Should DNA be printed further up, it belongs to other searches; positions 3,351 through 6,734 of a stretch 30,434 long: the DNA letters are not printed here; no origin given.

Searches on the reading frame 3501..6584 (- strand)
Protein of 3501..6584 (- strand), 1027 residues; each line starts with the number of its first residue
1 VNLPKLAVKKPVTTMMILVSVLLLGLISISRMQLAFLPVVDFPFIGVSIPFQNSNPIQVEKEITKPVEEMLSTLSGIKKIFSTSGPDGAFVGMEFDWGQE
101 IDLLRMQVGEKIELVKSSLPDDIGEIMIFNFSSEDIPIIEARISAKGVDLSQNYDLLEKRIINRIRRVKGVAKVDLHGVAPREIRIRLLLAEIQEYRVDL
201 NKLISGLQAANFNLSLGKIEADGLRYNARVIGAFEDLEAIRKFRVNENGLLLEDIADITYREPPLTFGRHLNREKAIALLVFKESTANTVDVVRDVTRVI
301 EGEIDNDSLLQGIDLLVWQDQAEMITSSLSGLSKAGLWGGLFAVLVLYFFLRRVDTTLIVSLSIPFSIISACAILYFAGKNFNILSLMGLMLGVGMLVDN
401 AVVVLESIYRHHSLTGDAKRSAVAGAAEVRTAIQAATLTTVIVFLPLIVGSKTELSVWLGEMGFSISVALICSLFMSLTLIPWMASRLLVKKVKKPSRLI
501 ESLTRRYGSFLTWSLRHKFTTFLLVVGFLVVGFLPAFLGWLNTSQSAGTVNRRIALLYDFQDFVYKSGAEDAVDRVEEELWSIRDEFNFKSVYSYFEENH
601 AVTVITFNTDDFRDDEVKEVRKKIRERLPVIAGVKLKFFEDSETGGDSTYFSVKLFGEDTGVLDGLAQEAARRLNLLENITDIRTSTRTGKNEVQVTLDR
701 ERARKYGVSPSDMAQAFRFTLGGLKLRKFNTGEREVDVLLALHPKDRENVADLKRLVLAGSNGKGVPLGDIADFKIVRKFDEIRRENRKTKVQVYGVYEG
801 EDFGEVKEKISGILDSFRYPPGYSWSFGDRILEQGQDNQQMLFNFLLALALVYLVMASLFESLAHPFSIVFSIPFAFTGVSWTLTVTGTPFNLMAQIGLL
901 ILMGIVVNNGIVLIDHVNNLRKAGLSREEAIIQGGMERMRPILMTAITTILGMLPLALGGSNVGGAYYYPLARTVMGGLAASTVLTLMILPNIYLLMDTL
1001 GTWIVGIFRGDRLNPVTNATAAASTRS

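Call 7: search_protein_families(library=pfam, proteins=[window:3501-6584:-])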
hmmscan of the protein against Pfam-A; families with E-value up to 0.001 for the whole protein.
window:3501-6584:- (1027 aa): 3 families
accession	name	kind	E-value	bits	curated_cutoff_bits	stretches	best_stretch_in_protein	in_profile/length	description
PF00873.25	ACR_tran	-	1.7e-190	635.6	28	1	5-997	3-1020/1021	AcrB/AcrD/AcrF family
PF03176.21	MMPL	-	5.1e-06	26.1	20.5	1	327-502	140-316/333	MMPL family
PF02355.23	SecD_SecF_C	-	0.00014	21.7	20.5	1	839-997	31-186/189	Protein export membrane protein SecD/SecF, C-terminal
